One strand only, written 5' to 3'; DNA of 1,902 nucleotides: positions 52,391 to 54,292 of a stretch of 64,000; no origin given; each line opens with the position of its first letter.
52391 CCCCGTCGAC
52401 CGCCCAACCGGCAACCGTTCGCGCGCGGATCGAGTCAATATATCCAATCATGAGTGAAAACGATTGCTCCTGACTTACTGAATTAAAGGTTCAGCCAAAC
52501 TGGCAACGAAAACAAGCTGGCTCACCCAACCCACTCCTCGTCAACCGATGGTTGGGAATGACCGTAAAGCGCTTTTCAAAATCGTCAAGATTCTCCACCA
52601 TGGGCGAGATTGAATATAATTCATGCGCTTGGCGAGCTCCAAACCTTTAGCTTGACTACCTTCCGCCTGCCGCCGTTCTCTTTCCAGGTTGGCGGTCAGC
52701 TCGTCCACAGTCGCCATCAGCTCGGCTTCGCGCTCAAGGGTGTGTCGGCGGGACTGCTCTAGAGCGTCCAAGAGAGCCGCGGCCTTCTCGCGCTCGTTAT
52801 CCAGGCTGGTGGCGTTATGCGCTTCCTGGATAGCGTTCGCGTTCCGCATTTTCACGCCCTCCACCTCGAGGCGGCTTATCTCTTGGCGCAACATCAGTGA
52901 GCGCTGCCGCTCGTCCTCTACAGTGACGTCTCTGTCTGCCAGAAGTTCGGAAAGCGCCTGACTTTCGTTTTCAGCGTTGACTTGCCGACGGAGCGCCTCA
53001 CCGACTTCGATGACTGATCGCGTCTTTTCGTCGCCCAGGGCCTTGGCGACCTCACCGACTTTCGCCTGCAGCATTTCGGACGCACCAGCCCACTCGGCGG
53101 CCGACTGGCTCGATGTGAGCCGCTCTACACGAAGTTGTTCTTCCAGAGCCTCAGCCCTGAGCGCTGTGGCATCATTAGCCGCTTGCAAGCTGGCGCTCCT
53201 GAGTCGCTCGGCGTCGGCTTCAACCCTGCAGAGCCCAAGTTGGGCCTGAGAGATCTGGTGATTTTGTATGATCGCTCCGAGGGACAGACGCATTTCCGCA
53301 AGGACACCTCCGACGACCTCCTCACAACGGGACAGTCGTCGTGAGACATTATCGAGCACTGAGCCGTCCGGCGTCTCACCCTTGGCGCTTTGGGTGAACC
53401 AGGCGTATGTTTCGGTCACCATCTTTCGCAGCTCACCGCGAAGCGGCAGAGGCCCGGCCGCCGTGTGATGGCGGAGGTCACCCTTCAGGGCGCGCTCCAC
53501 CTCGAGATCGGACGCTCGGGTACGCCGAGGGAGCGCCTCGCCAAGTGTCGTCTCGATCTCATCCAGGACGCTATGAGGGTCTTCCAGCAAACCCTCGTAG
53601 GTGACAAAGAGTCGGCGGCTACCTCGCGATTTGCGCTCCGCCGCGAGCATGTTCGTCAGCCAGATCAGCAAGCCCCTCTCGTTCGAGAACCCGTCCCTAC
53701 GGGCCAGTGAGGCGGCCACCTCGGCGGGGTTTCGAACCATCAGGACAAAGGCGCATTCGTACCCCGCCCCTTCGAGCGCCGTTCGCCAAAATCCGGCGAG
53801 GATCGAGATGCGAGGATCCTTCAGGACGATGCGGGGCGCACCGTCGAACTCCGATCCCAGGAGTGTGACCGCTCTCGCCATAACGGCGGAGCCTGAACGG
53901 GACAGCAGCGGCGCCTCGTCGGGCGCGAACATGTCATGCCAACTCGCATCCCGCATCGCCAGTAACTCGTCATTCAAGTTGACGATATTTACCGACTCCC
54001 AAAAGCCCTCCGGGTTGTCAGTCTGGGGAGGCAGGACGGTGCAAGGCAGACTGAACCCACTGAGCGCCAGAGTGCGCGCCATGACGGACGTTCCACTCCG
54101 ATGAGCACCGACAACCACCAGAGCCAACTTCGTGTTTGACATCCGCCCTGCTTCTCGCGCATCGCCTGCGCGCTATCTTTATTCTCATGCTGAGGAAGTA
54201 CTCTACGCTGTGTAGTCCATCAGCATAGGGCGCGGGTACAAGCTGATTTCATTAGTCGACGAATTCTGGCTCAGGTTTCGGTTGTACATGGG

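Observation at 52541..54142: Sulfotransferase fused to a long coiled coil and a terminal amphipathic helix: a WbdD-like glycan chain terminator/ruler that would cap with sulfate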

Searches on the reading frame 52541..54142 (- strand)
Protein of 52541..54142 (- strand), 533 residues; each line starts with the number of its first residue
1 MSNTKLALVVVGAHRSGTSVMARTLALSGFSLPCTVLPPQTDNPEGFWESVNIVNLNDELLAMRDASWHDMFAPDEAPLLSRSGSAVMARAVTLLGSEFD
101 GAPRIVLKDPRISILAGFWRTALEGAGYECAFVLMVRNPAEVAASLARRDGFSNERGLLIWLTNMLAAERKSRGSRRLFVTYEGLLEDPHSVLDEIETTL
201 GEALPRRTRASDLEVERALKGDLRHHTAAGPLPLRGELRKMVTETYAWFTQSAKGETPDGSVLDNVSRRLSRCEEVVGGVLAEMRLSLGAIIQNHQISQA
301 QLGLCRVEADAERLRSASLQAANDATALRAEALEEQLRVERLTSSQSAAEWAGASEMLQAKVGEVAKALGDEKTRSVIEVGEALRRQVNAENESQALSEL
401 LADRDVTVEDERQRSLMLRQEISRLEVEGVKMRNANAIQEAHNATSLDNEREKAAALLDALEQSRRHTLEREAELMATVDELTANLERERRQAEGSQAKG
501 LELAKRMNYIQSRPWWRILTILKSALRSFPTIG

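Call 4: search_protein_families(library=pfam, proteins=[window:52541-54142:-], max_evalue=0.01)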
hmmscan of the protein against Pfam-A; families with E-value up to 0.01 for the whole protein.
window:52541-54142:- (533 aa): 1 family
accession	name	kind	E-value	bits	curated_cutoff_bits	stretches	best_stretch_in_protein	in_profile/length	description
PF13469.12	Sulfotransfer_3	-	2.7e-07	31.5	27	1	8-203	2-213/216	Sulfotransferase family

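Call 7: find_homologous_proteins(query=window:52541-54142:-)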
Query window:52541-54142:- (533 aa): 141 proteins with E <= 0.001 among 8000 candidates; the best 120 are listed.
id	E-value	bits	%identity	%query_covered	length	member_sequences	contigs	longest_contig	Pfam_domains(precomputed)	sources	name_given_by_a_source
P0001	0.0e+0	1096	100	96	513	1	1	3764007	-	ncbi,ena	-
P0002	1.9e-121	424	44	99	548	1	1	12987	-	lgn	-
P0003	1.4e-117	412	64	53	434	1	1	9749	-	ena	-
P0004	1.7e-116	408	64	53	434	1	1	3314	-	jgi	jgi:hypothetical protein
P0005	2.4e-116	408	64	53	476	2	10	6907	-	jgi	jgi:hypothetical protein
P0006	2.4e-95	338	47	69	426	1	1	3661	-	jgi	jgi:hypothetical protein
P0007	8.4e-65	238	48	52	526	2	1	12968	-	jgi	jgi:hypothetical protein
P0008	3.1e-64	236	44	54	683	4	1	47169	PF06818.21,PF20552.5,PF24161.2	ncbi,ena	-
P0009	1.1e-63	234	41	65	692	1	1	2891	-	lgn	-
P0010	4.4e-63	232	36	93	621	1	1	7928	-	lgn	-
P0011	7.9e-63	231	41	61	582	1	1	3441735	-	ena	-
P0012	3.8e-62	229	45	52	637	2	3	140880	PF13469.13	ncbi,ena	-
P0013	4.2e-62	229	43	62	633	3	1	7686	PF19220.7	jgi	jgi:hypothetical protein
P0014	8.2e-60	221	35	96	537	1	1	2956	PF24627.2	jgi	jgi:hypothetical protein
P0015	1.8e-58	217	45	53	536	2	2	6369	-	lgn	-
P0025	1.9e-46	177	35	69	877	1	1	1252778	-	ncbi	-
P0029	6.5e-44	169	39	52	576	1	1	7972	PF13469.13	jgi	jgi:hypothetical protein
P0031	8.6e-43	165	41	53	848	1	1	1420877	PF13469.13,PF24161.2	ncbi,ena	-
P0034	1.6e-42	164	39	52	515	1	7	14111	PF13469.13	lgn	-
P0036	3.1e-42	163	42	42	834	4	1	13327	PF13469.13,PF05212.19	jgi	-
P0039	4.2e-41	160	35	65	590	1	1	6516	PF13469.13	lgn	-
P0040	3.1e-40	157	34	64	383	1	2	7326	PF13469.13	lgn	-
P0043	3.2e-39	153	36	53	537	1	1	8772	PF13469.13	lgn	-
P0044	5.4e-39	153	41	42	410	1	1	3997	PF13469.13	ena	-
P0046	8.3e-38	149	39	43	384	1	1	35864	PF13469.13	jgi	jgi:hypothetical protein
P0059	2.2e-34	137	32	59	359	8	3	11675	PF13469.13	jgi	jgi:hypothetical protein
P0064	3.8e-33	133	31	74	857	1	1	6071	PF05045.18,PF13469.13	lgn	-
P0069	2.6e-32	131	39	41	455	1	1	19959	PF13469.13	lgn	-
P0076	2.2e-31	127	36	47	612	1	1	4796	PF09037.17,PF13469.13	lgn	-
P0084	1.1e-30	125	41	37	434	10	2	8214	PF13469.13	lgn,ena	-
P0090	3.1e-30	124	38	42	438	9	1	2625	PF13469.13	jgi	jgi:hypothetical protein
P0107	2.4e-26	111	42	37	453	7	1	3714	PF13469.13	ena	-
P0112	1.0e-24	105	36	42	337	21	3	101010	PF13469.13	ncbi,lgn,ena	-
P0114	1.2e-24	105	36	37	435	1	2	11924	PF13469.13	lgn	-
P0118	1.0e-21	96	30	60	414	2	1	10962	PF13469.13,PF00685.34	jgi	jgi:hypothetical protein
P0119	6.7e-20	90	36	41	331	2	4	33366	PF13469.13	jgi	jgi:hypothetical protein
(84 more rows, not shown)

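Call 8: search_solved_structures(query=window:52541-54142:-, max_evalue=1, show_alignments=2)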
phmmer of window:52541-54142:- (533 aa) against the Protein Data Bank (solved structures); distinct sequences matched with E-value up to 1: 0.

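Call 10: find_encoding_contigs(protein=P0001, flank=10000, max_places=3)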
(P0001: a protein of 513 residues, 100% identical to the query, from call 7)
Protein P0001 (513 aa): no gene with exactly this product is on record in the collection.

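Call 18: find_encoding_contigs(protein=P0002, flank=10000, max_places=2)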
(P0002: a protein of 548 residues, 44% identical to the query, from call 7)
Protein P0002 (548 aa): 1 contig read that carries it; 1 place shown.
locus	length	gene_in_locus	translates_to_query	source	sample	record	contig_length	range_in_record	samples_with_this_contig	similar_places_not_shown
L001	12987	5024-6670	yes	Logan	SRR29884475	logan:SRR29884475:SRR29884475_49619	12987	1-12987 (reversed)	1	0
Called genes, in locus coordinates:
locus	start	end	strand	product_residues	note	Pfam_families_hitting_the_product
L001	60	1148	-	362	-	PF01610:DDE_Tnp_ISL3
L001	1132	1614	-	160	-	PF14690:Zn_ribbon_ISL3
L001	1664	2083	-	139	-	PF13276:HTH_21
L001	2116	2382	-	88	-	PF01527:HTH_Tnp_1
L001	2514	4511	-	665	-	PF00535:Glycos_transf_2, PF10111:Glyco_tranf_2_2, PF13641:Glyco_tranf_2_3, PF13632:Glyco_trans_2_3 (faint), PF00535:Glycos_transf_2, PF13641:Glyco_tranf_2_3 (weak)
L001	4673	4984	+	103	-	-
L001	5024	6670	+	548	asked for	-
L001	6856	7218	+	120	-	-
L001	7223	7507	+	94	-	-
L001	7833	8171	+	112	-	PF01527:HTH_Tnp_1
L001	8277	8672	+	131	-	-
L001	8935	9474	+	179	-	-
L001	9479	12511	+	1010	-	PF00534:Glycos_transf_1, PF13692:Glyco_trans_1_4, PF20706:GT4-conflict (weak)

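Call 19: find_encoding_contigs(protein=P0008, flank=10000, max_places=2)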
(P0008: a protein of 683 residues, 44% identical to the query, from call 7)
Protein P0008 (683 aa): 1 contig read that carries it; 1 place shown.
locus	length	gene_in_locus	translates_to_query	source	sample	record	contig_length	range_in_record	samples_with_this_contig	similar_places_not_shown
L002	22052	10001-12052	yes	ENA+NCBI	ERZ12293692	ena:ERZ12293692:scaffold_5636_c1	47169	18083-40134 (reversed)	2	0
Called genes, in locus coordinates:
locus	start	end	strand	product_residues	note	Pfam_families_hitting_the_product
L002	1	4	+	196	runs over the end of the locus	-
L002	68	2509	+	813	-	PF22548:AEP-TOTE, PF00270:DEAD, PF04851:ResIII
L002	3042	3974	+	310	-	PF01370:Epimerase, PF16363:GDP_Man_Dehyd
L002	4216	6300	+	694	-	-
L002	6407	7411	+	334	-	PF03385:STELLO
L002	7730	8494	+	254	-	-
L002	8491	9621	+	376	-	PF08885:GSCFA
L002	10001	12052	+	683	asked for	PF06818:Fez1 (faint), PF20552:HTH_62 (faint), PF24161:CCDC39 (weak)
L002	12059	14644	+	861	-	PF00534:Glycos_transf_1, PF13692:Glyco_trans_1_4, PF05045:RgpF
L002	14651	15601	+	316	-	PF01073:3Beta_HSD, PF01370:Epimerase, PF04321:RmlD_sub_bind, PF13460:NAD_binding_10 (weak), PF16363:GDP_Man_Dehyd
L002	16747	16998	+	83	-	-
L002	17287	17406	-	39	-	-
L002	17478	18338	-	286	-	PF00483:NTP_transferase, PF12804:NTP_transf_3 (weak)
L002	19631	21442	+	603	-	PF02776:TPP_enzyme_N, PF00205:TPP_enzyme_M, PF02775:TPP_enzyme_C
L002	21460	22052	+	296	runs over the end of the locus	PF01261:AP_endonuc_2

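Call 20: find_encoding_contigs(protein=P0012, flank=10000, max_places=2)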
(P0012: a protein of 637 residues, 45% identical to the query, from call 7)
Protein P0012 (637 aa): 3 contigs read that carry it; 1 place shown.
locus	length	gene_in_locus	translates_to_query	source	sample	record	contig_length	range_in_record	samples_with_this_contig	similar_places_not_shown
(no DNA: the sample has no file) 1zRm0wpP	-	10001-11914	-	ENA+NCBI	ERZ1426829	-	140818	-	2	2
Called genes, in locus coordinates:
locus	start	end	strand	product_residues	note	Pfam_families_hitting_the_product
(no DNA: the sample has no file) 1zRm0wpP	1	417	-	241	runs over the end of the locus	PF13489:Methyltransf_23, PF08242:Methyltransf_12, PF13649:Methyltransf_25 (weak)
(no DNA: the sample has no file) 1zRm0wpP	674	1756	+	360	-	PF01073:3Beta_HSD, PF01370:Epimerase, PF02719:Polysacc_synt_2, PF04321:RmlD_sub_bind, PF16363:GDP_Man_Dehyd, PF07993:NAD_binding_4 (weak)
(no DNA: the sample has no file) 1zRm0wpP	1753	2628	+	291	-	PF00483:NTP_transferase, PF12804:NTP_transf_3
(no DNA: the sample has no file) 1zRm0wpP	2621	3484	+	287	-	PF07486:Hydrolase_2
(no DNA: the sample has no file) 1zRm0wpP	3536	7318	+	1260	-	PF00534:Glycos_transf_1 (faint), PF13524:Glyco_trans_1_2, PF13692:Glyco_trans_1_4 (weak), PF00535:Glycos_transf_2, PF10111:Glyco_tranf_2_2 (weak), PF13641:Glyco_tranf_2_3, PF13632:Glyco_trans_2_3 (weak)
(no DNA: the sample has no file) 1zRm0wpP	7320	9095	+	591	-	PF13522:GATase_6, PF13537:GATase_7, PF00733:Asn_synthase, PF02540:NAD_synthase (weak)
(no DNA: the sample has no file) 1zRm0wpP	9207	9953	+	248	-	PF13489:Methyltransf_23 (weak), PF08241:Methyltransf_11 (weak)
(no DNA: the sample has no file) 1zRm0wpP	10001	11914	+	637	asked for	PF13469:Sulfotransfer_3 (weak)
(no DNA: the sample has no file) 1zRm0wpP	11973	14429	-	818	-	PF14307:Glyco_tran_WbsX, PF05045:RgpF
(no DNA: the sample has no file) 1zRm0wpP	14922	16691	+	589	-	-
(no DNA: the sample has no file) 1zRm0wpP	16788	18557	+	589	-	PF00437:T2SSE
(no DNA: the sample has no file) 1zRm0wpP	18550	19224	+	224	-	PF08242:Methyltransf_12 (weak)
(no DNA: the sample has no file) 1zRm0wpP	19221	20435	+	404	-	PF28597:T2SSF_N, PF00482:T2SSF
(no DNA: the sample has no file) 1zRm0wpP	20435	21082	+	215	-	PF01478:Peptidase_A24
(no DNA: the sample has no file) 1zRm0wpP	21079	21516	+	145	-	PF07963:N_methyl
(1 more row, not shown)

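Call 35: find_encoding_contigs(protein=P0011, flank=10000, max_places=2)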
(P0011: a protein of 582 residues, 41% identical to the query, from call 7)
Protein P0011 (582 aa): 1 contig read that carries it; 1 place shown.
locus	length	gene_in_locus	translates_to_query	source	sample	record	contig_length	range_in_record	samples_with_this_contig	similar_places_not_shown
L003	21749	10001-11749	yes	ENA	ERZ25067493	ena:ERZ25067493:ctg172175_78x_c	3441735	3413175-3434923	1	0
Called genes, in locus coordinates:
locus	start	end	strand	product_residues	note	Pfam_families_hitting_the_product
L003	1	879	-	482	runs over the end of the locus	PF02233:PNTB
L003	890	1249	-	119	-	PF12769:PNTB_4TM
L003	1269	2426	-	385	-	PF05222:AlaDh_PNT_N, PF01262:AlaDh_PNT_C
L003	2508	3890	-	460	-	PF00171:Aldedh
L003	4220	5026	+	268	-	PF09694:Gcw_chp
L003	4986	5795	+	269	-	-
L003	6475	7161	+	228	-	PF13489:Methyltransf_23 (weak), PF13578:Methyltransf_24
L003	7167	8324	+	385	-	PF04577:Glyco_transf_61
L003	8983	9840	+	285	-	-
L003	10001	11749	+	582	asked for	-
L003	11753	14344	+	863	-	PF00534:Glycos_transf_1, PF13692:Glyco_trans_1_4, PF05045:RgpF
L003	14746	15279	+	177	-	PF01370:Epimerase, PF16363:GDP_Man_Dehyd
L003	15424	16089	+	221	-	-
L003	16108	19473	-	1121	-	PF17757:UvrB_inter, PF02559:CarD_TRCF_RID, PF00270:DEAD, PF04851:ResIII, PF00271:Helicase_C, PF03461:TRCF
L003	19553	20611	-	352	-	PF01594:AI-2E_transport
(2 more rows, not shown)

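Call 36: find_encoding_contigs(protein=P0025, flank=10000, max_places=2)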
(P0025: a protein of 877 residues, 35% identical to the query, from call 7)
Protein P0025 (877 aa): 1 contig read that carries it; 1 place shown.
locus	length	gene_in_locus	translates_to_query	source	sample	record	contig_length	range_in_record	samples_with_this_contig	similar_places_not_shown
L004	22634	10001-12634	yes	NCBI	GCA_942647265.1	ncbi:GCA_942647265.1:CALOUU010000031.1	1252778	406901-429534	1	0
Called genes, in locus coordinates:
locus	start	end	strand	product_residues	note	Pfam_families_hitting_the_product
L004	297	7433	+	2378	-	PF00353:HemolysinCabind, PF17963:Big_9 (weak), PF17803:Cadherin_4, PF17892:Cadherin_5, PF17963:Big_9, PF17803:Cadherin_4, PF00353:HemolysinCabind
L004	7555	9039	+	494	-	PF02321:OEP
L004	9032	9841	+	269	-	-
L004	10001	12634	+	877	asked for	-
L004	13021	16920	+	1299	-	PF00082:Peptidase_S8, PF00353:HemolysinCabind, PF04151:PPC, PF08548:Peptidase_M10_C, PF00353:HemolysinCabind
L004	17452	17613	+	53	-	-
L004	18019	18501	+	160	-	PF22381:Staph_reg_Sar_Rot (weak), PF01047:MarR, PF12802:MarR_2, PF13463:HTH_27 (weak)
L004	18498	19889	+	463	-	PF02321:OEP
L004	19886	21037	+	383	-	PF00364:Biotin_lipoyl (faint), PF25917:BSH_RND, PF25919:BSH_CusB, PF25885:HH_EMRA, PF25963:Beta-barrel_AAEA (weak)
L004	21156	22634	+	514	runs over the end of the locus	PF07690:MFS_1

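Call 51: predict_structure(alignment_id=A2)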
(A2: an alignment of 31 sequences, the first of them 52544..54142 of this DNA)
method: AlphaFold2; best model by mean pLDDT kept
length: 533 residues; sequences in the alignment: 31
mean_pLDDT: 85.6   pTM: 0.61
mean pLDDT of the five models: 85.6, 84.5, 84.3, 83.8, 83.3
residues with pLDDT >= 90: 276; 70-90: 190; 50-70: 55; < 50: 12
segments of 3 or more residues with pLDDT < 50: 367-375
pLDDT, mean of each block of 10 residues (from residue 1): 87 93 97 95 88 96 91 79 91 98 96 96 97 97 92 94 96 96 95 97 95 92 65 82 97 97 97 91 87 90 94 96 93 91 85 76 51 49 61 65 73 79 81 75 72 77 80 80 83 83 84 83 72 47
secondary structure, 60 per line:
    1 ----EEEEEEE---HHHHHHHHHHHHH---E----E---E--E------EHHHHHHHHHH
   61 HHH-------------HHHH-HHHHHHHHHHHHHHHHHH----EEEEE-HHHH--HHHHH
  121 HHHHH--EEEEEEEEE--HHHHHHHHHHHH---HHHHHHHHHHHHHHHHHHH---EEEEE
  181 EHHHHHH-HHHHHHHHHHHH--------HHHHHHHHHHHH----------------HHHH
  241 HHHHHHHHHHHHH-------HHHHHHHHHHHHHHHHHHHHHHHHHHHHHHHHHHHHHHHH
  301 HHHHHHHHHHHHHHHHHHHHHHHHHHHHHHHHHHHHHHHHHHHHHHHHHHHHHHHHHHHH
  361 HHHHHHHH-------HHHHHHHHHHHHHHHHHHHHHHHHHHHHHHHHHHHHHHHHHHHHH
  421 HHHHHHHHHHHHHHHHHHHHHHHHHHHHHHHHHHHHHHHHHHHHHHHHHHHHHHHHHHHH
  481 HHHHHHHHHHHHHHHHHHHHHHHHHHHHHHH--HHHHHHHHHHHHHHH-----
elements in order: E5-11 H15-27 H51-63 H77-80 H82-99 E104-108 H110-113 H116-125 E128-136 H139-150 H154-172 E176-181 H182-187 H189-200 H209-220 H237-253 H261-368 H376-511 H514-528

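Call 68: search_protein_families(library=ncbifam, proteins=[window:52541-54142:-], max_evalue=0.01)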
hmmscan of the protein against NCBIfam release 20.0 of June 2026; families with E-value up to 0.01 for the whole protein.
window:52541-54142:- (533 aa): 0 families

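Call 92: find_encoding_contigs(protein=P0003, flank=10000, max_places=2)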
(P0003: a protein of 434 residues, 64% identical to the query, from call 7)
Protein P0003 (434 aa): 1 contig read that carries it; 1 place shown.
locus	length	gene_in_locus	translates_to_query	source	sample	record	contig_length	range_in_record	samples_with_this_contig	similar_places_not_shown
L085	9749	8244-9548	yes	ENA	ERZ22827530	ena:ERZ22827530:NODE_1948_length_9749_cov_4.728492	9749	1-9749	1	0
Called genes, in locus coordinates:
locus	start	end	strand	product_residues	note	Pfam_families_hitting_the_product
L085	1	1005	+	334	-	?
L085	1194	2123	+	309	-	-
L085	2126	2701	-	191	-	-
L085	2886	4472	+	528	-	PF02321:OEP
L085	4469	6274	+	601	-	PF00664:ABC_membrane, PF00005:ABC_tran, PF13304:AAA_21 (faint)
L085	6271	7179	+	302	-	-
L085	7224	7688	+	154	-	PF26002:Beta-barrel_AprE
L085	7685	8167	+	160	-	-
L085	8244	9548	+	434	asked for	-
